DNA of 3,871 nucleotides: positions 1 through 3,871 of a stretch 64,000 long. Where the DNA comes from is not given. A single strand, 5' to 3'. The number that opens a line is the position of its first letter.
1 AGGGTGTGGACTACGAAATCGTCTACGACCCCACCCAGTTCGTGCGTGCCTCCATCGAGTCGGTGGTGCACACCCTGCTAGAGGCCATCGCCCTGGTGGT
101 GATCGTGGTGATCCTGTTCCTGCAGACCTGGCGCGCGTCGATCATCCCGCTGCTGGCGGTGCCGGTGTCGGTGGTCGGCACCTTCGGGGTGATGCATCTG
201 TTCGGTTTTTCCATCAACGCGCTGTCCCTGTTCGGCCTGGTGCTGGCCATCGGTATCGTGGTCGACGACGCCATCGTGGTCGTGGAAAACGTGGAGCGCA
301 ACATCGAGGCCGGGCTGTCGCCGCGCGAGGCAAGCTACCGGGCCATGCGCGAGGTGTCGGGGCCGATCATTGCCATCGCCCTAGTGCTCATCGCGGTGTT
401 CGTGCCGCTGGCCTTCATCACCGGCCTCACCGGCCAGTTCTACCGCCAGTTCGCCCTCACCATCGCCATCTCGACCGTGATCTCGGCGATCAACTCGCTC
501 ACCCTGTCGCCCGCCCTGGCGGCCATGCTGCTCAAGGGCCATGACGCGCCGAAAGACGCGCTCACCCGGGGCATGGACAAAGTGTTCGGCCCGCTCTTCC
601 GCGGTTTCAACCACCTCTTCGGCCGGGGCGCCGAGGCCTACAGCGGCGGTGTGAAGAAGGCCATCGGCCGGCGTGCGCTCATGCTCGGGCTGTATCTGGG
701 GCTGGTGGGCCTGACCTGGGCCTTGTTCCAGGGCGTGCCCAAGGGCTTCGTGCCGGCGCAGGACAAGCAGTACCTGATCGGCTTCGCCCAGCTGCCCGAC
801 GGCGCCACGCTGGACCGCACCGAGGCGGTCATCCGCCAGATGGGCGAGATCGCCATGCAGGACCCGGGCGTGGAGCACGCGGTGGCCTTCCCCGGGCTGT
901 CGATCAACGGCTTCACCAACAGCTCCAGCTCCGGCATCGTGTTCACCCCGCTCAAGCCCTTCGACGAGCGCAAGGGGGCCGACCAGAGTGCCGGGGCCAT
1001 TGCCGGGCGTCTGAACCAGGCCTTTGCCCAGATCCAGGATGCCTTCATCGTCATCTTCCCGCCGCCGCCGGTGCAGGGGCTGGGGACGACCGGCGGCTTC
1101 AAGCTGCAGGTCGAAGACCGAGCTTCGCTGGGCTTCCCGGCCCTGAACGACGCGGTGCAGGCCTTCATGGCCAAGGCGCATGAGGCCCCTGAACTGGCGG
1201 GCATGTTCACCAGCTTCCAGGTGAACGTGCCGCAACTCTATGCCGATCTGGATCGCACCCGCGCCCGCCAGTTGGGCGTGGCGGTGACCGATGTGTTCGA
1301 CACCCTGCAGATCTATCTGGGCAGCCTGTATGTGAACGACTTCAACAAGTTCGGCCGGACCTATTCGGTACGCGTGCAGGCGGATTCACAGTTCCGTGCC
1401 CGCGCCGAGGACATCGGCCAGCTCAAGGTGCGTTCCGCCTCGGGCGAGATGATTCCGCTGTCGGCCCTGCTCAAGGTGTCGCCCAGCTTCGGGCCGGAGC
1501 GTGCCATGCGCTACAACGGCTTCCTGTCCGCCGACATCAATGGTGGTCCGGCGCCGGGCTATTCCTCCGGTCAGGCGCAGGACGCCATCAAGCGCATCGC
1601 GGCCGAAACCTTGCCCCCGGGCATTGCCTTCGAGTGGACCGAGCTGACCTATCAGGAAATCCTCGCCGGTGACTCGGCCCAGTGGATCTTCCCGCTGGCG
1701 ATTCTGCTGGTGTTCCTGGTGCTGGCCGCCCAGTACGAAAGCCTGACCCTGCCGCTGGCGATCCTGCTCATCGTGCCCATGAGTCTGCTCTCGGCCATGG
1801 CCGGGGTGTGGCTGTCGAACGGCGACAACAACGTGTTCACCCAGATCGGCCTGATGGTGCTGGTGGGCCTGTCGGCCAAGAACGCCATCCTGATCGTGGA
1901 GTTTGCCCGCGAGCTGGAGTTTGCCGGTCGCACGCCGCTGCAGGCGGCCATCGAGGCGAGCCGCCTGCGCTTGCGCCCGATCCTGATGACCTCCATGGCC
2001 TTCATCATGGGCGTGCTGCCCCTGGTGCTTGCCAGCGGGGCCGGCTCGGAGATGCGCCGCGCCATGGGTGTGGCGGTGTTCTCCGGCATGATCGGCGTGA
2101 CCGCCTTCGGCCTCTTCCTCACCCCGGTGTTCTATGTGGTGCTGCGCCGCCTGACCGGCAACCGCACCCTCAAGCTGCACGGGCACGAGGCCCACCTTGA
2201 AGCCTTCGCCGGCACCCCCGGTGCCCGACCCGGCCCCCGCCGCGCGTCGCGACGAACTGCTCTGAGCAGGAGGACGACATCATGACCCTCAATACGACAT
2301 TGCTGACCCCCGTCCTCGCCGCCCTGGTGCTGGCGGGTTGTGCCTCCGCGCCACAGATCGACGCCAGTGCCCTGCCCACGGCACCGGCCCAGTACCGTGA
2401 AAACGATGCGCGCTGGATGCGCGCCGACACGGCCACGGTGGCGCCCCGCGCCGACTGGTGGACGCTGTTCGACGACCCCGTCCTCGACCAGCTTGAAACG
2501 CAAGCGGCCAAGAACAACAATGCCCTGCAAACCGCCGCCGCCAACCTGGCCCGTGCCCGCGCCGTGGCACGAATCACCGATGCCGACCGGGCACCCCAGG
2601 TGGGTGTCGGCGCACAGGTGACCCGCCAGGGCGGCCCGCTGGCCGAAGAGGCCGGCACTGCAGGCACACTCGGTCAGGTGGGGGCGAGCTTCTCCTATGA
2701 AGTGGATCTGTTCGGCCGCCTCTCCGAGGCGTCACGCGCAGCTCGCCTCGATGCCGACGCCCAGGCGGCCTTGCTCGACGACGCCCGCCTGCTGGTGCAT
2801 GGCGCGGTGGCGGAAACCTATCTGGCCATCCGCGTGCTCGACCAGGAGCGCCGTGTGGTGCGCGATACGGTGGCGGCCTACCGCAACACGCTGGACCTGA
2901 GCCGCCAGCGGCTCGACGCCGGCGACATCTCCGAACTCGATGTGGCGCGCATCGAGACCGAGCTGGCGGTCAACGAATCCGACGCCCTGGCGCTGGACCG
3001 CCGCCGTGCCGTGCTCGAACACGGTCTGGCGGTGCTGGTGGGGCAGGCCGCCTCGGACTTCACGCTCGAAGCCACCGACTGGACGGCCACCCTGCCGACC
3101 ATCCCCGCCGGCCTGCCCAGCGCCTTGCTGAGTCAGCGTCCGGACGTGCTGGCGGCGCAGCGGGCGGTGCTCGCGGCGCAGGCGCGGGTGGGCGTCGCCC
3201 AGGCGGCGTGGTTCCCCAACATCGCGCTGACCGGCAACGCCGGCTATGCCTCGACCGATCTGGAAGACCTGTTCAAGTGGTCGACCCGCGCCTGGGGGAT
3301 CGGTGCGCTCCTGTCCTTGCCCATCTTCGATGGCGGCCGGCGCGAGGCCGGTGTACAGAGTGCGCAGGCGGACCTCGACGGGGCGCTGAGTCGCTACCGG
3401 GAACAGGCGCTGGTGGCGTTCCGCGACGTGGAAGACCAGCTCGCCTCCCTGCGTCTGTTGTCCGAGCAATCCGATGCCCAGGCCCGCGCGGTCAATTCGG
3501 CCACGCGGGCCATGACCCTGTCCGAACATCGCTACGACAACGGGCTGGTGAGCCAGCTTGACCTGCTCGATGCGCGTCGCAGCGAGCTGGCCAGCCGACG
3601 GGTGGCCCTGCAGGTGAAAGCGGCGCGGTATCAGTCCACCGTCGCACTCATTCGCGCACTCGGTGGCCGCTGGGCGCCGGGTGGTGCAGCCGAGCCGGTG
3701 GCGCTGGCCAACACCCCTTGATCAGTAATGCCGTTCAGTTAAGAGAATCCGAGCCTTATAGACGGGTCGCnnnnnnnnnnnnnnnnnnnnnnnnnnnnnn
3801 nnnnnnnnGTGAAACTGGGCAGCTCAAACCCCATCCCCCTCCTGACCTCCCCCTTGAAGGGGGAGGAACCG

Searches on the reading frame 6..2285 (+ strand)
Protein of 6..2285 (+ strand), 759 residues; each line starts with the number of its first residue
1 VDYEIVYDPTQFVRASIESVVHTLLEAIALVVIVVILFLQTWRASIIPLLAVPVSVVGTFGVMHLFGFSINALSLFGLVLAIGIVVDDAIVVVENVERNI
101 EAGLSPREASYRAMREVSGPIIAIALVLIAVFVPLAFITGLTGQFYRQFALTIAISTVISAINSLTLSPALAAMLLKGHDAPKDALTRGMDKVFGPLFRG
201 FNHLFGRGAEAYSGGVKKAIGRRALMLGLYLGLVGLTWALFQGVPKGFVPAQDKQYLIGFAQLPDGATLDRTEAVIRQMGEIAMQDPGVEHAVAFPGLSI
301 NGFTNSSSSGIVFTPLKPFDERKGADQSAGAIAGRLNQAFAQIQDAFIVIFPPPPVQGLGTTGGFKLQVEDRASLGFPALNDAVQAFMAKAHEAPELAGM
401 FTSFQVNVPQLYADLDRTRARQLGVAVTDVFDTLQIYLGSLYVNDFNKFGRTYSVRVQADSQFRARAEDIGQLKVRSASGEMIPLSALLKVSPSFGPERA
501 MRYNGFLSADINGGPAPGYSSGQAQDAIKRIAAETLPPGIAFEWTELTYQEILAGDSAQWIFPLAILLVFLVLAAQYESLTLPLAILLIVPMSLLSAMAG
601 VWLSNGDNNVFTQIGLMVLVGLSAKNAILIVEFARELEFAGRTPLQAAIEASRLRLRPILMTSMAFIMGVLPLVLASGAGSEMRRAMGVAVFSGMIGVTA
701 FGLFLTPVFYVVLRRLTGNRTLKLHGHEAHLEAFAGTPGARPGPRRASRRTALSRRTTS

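Call 78: search_protein_families(library=pfam, proteins=[window:6-2285:+], max_evalue=0.00001)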
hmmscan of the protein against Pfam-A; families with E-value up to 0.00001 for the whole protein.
window:6-2285:+ (759 aa): 3 families
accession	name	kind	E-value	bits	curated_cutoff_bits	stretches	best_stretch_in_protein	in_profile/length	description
PF00873.25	ACR_tran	-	5.9e-250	832.5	28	1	1-713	314-1020/1021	AcrB/AcrD/AcrF family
PF03176.21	MMPL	-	4.2e-18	65.8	20.5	2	23-175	146-302/333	MMPL family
PF02355.23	SecD_SecF_C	-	9.6e-07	28.8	20.5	1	18-176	31-187/189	Protein export membrane protein SecD/SecF, C-terminal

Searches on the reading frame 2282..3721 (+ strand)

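Call 78: search_protein_families(library=pfam, proteins=[window:2282-3721:+], max_evalue=0.00001)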
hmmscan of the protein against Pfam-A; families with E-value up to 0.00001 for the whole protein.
window:2282-3721:+ (479 aa): 1 family
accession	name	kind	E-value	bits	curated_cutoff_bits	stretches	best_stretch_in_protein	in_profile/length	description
PF02321.23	OEP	-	5.3e-51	173.5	22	2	279-461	5-187/187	Outer membrane efflux protein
